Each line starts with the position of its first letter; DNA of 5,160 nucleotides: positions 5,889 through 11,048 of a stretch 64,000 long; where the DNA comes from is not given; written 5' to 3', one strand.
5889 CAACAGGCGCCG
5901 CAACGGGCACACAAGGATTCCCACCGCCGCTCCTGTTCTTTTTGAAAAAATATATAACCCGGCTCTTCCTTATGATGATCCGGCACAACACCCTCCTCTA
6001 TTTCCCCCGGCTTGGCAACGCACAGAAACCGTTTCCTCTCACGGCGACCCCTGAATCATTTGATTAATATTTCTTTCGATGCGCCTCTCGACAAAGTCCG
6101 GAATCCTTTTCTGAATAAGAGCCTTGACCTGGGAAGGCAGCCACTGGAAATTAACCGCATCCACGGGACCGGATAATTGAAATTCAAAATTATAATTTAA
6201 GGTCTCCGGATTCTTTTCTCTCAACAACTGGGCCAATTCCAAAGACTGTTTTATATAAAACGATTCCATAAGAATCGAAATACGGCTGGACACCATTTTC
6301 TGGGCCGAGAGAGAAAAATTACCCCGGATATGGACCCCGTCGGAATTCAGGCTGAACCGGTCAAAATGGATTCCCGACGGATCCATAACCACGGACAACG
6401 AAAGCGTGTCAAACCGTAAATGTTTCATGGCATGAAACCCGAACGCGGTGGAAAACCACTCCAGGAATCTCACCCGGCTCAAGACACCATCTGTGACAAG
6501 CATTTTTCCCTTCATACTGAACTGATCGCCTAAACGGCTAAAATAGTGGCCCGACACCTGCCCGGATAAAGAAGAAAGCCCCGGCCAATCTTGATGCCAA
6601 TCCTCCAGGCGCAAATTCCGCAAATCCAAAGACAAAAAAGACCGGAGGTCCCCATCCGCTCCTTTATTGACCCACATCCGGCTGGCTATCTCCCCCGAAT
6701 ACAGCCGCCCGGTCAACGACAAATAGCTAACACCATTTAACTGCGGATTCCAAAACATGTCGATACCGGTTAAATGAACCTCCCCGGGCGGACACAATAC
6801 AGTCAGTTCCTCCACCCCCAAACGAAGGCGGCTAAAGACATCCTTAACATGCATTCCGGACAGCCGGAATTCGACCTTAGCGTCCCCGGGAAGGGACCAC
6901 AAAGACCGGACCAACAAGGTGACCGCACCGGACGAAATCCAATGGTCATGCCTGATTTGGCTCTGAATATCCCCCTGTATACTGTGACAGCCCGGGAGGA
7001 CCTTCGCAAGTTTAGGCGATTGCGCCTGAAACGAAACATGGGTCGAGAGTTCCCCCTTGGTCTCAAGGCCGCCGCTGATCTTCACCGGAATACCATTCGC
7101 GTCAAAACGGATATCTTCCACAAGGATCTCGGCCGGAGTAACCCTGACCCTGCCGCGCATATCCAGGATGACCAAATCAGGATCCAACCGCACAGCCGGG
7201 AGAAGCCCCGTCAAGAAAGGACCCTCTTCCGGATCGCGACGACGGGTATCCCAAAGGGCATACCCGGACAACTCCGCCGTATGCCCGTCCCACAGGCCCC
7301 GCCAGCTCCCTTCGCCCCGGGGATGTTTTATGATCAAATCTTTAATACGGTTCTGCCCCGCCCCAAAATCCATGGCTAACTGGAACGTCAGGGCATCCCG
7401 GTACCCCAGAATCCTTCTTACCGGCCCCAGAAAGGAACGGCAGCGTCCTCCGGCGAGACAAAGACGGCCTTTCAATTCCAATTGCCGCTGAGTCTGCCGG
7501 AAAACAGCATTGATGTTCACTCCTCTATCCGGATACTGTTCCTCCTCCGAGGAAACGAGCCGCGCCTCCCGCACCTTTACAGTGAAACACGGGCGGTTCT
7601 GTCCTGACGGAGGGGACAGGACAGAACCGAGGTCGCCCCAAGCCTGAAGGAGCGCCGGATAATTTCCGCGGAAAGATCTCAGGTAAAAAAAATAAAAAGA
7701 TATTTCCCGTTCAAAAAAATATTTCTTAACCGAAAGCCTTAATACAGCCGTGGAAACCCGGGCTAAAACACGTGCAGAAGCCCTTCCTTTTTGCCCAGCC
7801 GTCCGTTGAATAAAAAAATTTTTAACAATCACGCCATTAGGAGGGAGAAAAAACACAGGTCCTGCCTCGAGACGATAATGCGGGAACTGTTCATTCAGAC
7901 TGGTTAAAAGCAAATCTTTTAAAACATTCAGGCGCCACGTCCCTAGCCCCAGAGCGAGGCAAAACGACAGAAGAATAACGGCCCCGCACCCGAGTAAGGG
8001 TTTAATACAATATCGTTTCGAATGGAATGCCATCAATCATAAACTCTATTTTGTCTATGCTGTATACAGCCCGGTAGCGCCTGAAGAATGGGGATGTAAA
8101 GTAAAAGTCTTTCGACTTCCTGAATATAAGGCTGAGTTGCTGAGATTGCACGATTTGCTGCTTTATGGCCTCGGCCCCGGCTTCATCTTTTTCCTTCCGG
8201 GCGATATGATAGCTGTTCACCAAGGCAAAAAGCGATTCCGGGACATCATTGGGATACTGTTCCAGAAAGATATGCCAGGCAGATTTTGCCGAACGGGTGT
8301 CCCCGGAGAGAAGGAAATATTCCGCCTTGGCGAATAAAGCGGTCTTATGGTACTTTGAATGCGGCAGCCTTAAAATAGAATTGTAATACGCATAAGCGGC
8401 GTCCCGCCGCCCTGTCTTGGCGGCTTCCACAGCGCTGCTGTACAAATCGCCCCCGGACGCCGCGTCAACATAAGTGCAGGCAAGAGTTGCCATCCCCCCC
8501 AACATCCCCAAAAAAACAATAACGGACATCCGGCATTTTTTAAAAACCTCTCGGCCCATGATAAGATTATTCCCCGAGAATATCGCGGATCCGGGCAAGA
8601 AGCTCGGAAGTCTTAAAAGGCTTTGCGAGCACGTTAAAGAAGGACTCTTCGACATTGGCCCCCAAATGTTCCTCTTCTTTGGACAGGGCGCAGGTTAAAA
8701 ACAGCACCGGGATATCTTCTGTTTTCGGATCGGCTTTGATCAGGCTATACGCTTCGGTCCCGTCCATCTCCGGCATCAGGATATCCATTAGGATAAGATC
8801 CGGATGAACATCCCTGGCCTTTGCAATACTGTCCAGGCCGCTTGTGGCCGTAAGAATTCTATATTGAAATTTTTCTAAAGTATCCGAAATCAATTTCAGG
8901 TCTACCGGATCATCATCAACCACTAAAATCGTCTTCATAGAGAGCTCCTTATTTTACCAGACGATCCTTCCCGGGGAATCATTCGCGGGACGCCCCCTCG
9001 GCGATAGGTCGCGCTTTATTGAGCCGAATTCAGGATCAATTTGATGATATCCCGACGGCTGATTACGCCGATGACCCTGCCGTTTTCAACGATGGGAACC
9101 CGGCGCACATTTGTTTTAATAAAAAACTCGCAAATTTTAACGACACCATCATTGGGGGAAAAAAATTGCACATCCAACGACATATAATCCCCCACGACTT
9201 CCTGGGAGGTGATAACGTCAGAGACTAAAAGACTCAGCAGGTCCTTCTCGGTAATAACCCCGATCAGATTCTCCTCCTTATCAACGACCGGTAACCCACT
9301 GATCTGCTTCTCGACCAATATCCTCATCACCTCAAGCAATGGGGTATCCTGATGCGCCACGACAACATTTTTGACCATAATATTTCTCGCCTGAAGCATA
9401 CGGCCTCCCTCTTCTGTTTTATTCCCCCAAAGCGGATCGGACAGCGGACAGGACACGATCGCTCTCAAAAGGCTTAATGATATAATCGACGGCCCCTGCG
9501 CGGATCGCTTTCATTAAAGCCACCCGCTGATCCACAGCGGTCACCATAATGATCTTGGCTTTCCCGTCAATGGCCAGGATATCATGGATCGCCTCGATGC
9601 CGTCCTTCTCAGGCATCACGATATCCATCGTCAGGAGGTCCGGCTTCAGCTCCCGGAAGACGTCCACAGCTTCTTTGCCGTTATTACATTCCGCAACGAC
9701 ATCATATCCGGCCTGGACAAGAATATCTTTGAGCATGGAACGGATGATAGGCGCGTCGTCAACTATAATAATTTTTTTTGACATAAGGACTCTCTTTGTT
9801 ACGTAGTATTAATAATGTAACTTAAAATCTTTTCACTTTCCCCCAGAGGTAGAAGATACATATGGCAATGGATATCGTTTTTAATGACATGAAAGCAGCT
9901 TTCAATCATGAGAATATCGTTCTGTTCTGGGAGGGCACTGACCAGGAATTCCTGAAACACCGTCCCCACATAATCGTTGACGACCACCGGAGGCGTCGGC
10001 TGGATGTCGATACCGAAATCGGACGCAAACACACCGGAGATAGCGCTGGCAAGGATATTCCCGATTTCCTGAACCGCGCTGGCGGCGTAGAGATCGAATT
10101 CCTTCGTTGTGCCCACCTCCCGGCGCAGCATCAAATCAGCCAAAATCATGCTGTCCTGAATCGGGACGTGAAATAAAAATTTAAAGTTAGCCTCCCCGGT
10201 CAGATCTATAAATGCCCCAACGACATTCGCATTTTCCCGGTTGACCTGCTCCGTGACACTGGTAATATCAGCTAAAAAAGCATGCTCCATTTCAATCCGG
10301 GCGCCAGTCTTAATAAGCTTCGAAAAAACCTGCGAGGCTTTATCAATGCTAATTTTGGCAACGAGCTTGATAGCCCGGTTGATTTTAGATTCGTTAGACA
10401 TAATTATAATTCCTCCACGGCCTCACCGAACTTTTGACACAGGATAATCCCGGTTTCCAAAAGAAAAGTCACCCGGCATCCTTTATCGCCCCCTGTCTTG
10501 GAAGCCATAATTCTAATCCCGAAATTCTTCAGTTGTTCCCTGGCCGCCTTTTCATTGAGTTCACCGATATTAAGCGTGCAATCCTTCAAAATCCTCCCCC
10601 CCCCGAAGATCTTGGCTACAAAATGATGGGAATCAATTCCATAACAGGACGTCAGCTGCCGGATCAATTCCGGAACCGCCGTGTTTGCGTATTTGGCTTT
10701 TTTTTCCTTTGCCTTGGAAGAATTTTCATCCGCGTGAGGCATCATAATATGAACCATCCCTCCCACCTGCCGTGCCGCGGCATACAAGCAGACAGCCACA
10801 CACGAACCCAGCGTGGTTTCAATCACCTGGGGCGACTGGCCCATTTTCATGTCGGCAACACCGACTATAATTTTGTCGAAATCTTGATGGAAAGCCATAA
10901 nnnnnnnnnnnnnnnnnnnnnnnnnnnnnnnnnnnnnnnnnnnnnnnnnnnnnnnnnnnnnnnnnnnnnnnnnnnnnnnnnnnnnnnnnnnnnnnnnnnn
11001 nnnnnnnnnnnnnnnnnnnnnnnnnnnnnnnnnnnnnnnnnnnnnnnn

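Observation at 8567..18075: Thirteen-gene Che-like operon with no chemoreceptor, an embedded PilZ gene and three phosphatase/deamidase accessories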

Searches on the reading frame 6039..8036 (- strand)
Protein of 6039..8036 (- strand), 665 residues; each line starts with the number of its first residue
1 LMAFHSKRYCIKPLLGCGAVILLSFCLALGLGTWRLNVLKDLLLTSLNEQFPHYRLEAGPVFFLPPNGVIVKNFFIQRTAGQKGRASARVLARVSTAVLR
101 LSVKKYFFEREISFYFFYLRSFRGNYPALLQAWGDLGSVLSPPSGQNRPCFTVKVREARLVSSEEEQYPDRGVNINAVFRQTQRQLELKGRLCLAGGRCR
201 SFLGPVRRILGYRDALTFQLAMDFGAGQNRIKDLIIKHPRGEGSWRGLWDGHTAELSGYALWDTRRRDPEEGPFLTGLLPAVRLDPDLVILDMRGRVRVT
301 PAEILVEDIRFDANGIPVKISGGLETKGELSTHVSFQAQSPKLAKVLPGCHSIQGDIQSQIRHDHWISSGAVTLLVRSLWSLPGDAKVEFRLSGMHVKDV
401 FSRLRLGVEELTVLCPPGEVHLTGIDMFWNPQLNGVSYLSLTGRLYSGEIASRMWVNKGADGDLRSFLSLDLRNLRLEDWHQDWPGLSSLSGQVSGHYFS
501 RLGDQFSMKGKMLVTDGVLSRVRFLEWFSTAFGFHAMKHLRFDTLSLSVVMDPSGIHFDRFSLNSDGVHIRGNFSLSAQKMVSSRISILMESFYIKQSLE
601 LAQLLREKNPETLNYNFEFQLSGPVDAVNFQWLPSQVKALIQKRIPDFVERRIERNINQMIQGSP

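Call 4: search_protein_families(library=pfam, proteins=[window:6039-8036:-], max_evalue=0.01)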
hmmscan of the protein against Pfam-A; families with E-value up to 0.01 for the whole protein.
window:6039-8036:- (665 aa): 0 families

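Call 28: search_protein_families(library=ncbifam, proteins=[window:6039-8036:-], max_evalue=0.01)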
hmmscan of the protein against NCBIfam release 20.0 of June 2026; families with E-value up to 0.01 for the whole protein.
window:6039-8036:- (665 aa): 0 families

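Call 84: search_protein_families(library=pfam, proteins=[window:6039-8036:-], max_evalue=1)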
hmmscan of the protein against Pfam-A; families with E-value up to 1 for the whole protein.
window:6039-8036:- (665 aa): 0 families

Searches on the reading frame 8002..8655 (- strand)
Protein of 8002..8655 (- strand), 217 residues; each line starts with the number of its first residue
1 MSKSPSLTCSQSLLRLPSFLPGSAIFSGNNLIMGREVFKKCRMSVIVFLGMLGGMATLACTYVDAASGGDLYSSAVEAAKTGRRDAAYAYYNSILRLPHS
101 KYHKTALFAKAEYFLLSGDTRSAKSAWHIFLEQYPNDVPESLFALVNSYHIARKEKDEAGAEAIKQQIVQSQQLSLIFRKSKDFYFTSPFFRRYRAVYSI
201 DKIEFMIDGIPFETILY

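Call 4: search_protein_families(library=pfam, proteins=[window:8002-8655:-], max_evalue=0.01)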
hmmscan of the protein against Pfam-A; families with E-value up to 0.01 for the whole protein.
window:8002-8655:- (217 aa): 2 families
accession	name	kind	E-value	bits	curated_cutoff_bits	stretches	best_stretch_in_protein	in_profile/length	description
PF13174.12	TPR_6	-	0.00036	21.4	26.3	0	106-136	2-32/33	Tetratricopeptide repeat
PF13428.12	TPR_14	-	0.0063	17.5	23.5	0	106-145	3-41/44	Tetratricopeptide repeat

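Call 28: search_protein_families(library=ncbifam, proteins=[window:8002-8655:-], max_evalue=0.01)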
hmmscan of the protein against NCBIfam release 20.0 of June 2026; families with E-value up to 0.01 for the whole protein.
window:8002-8655:- (217 aa): 2 families
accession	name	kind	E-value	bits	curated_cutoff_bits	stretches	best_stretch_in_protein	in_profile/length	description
TIGR03302.1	OM_YfiO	subfamily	0.00011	21.8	81.4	1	65-142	30-110/239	outer membrane protein assembly factor BamD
TIGR02795.1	tol_pal_ybgF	equivalog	0.0013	19.3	90.1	1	70-170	4-104/119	tol-pal system protein YbgF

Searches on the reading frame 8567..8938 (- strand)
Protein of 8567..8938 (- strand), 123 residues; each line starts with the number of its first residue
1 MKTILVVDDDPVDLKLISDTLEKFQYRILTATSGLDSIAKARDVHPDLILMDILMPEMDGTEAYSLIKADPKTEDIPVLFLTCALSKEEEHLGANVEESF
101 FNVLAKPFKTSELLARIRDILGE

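Call 4: search_protein_families(library=pfam, proteins=[window:8567-8938:-], max_evalue=0.01)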
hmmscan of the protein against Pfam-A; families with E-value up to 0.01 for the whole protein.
window:8567-8938:- (123 aa): 1 family
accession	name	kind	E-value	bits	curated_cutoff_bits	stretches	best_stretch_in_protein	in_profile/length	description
PF00072.30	Response_reg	-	8.7e-23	81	30.2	1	4-118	1-111/111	Response regulator receiver domain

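Call 28: search_protein_families(library=ncbifam, proteins=[window:8567-8938:-], max_evalue=0.01)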
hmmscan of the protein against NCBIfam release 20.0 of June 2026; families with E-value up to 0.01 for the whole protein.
window:8567-8938:- (123 aa): 92 families (the best 25 are shown)
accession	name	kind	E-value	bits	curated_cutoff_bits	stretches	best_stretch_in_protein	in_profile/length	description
NF007135.0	PRK09581.1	equivalog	2.1e-24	86.2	474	1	3-120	4-119/457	PleD family two-component system response regulator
NF008318.0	PRK11107.1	equivalog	1.7e-19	69.4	890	1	3-114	669-778/920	two-component sensor histidine kinase BarA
TIGR02154.1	PhoB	equivalog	2.3e-19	69.6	296.2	1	2-121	3-120/226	phosphate regulon transcriptional regulator PhoB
NF040534.1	resp_reg_YycF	equivalog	2.3e-17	63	340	1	2-119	1-113/231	response regulator YycF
NF040689.1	MtrAB_MtrA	equivalog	1.5e-16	60.4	300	1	4-119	1-111/219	MtrAB system response regulator MtrA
NF045717.1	DVU0259_DivK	exception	2e-16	60.2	160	1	2-122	3-117/117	DVU0259 family response regulator domain-containing protein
NF045944.1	ResRegRpaBCyano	equivalog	2.6e-16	59.7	330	1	5-121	1-112/229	response regulator transcription factor RpaB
NF053854.1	RespRegPhoBBctds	equivalog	4.2e-16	59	270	1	4-121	1-115/225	two-component system response regulator PhoB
NF041733.1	resp_reg_CseB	equivalog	6e-15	55.2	350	1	3-121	2-115/228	two-component system response regulator CseB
NF008099.0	PRK10841.1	equivalog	2.9e-14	51.8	920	1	3-110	826-929/949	two-component system sensor histidine kinase RcsC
NF008199.0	PRK10955.1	equivalog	3.5e-14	53.3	341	1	1-121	1-115/232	envelope stress response regulator transcription factor CpxR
NF011874.0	PRK15347.1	equivalog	7e-14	50.8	852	1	3-113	692-802/921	two component system sensor kinase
NF008469.0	PRK11361.1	equivalog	9.2e-14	51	714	1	2-115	5-114/461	acetoacetate metabolism transcriptional regulator AtoC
NF007982.1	PRK10710.1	equivalog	1.6e-13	50.8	380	1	2-121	8-122/235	envelope stress response regulator BaeR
NF041367.1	CheY_Halo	equivalog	2.2e-13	50.6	200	1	4-120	1-113/114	chemotaxis protein CheY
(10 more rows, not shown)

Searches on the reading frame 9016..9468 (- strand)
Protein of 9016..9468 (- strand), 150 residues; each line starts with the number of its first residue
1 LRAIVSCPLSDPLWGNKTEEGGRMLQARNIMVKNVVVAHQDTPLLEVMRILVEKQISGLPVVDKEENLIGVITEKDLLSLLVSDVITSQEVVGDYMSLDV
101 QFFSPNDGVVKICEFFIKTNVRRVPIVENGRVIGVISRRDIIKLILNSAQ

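Call 4: search_protein_families(library=pfam, proteins=[window:9016-9468:-], max_evalue=0.01)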
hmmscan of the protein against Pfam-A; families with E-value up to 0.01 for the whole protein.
window:9016-9468:- (150 aa): 1 family
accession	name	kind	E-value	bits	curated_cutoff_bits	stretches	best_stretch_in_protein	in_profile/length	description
PF00571.33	CBS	-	3.9e-32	110.8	24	2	28-82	2-56/57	CBS domain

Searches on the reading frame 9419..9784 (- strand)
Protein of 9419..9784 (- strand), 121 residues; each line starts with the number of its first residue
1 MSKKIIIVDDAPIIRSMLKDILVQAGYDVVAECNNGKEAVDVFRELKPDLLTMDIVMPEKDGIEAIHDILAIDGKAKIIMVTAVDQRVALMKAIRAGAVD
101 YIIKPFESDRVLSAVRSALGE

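Call 4: search_protein_families(library=pfam, proteins=[window:9419-9784:-], max_evalue=0.01)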
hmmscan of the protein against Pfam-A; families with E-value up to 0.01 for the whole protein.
window:9419-9784:- (121 aa): 1 family
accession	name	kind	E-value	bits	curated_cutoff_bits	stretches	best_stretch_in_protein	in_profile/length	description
PF00072.30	Response_reg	-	2.5e-29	102.1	30.2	1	5-116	1-111/111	Response regulator receiver domain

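Call 28: search_protein_families(library=ncbifam, proteins=[window:9419-9784:-], max_evalue=0.01)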
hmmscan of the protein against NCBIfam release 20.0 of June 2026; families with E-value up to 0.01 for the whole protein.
window:9419-9784:- (121 aa): 104 families (the best 25 are shown)
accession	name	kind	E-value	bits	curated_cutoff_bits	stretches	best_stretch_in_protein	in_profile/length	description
NF041367.1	CheY_Halo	equivalog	2.2e-35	121.5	200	1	5-117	1-112/114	chemotaxis protein CheY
NF008469.0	PRK11361.1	equivalog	2.6e-26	92.3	714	1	3-119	5-120/461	acetoacetate metabolism transcriptional regulator AtoC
NF001965.0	PRK00742.1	subfamily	7.6e-25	87.9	293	1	3-109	4-112/357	chemotaxis-specific protein-glutamate methyltransferase CheB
NF040689.1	MtrAB_MtrA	equivalog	1.3e-22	80.3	300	1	5-119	1-113/219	MtrAB system response regulator MtrA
NF007935.0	PRK10651.1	equivalog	1.3e-21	76.8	250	1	3-118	7-123/216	two-component system response regulator NarL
NF045944.1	ResRegRpaBCyano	equivalog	9.2e-21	74.3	330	1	6-116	1-109/229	response regulator transcription factor RpaB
NF045717.1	DVU0259_DivK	exception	2.1e-20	73.1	160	1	1-120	1-117/117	DVU0259 family response regulator domain-containing protein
NF009206.0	PRK12555.1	subfamily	3.2e-20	72.4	342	1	4-107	2-107/340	chemotaxis-specific protein-glutamate methyltransferase CheB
TIGR02875.1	spore_0_A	equivalog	9e-20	71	200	1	4-117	4-120/262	sporulation transcription factor Spo0A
NF040534.1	resp_reg_YycF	equivalog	1.5e-19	70.2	340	1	3-119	1-115/231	response regulator YycF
NF041733.1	resp_reg_CseB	equivalog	2.7e-19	69.5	350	1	4-119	2-115/228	two-component system response regulator CseB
NF008677.0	PRK11697.1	equivalog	4.2e-19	68.8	246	1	4-115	3-112/238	two-component system response regulator BtsR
TIGR02154.1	PhoB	equivalog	6.3e-19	68.2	296.2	1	1-118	1-119/226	phosphate regulon transcriptional regulator PhoB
NF007969.0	PRK10693.1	equivalog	9.6e-19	67.6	329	1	2-108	7-112/337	two-component system response regulator RssB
NF051850.1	RespRegRprY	equivalog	5.2e-18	65.3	370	1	4-115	6-116/234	response regulator transcription factor RprY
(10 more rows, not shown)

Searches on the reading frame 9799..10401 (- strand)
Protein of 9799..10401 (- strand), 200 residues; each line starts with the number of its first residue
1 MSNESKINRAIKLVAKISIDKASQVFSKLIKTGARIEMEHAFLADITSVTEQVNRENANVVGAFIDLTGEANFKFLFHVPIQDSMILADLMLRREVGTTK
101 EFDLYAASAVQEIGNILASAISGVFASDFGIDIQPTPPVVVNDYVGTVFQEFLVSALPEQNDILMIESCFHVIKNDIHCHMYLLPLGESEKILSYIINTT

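Call 3: search_protein_families(library=pfam, proteins=[window:9799-10401:-], max_evalue=0.01)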
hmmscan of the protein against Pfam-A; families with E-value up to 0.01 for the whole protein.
window:9799-10401:- (200 aa): 2 families
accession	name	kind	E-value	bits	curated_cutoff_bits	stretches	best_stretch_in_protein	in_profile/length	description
PF04509.17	CheC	-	9.7e-08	32.3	22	1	106-141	2-37/38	CheC-like family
PF13690.11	CheX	-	2.1e-05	25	27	1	61-143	1-75/94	Chemotaxis phosphatase CheX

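Call 28: search_protein_families(library=ncbifam, proteins=[window:9799-10401:-], max_evalue=0.01)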
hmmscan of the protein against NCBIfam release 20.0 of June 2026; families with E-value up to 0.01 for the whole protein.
window:9799-10401:- (200 aa): 4 families
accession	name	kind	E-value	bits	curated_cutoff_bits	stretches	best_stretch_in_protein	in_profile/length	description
NF041093.1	CheC_Thtogales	equivalog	4.5e-17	62.6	250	1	10-193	10-196/201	CheY-P phosphatase CheC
NF005275.1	PRK06782.1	equivalog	2.4e-05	23.3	681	1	13-138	17-140/516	flagellar motor switch protein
NF041094.1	CheX_Thtogales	equivalog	2.9e-05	23.9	280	1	58-143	40-121/152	CheY-P phosphatase CheX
TIGR03512.2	GldD_lipoprot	equivalog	0.0081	16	120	0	19-79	79-138/182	gliding motility lipoprotein GldD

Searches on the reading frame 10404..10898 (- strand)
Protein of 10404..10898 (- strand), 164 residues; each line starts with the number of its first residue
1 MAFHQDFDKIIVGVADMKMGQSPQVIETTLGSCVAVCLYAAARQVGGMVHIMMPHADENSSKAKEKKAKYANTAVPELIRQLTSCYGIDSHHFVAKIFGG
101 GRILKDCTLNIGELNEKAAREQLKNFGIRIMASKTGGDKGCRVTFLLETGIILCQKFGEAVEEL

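Call 3: search_protein_families(library=pfam, proteins=[window:10404-10898:-], max_evalue=0.01)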
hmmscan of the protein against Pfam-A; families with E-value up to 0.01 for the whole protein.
window:10404-10898:- (164 aa): 1 family
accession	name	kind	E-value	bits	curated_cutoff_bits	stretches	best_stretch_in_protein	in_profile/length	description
PF03975.18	CheD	-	7e-24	84.5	25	1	52-155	1-107/108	CheD chemotactic sensory transduction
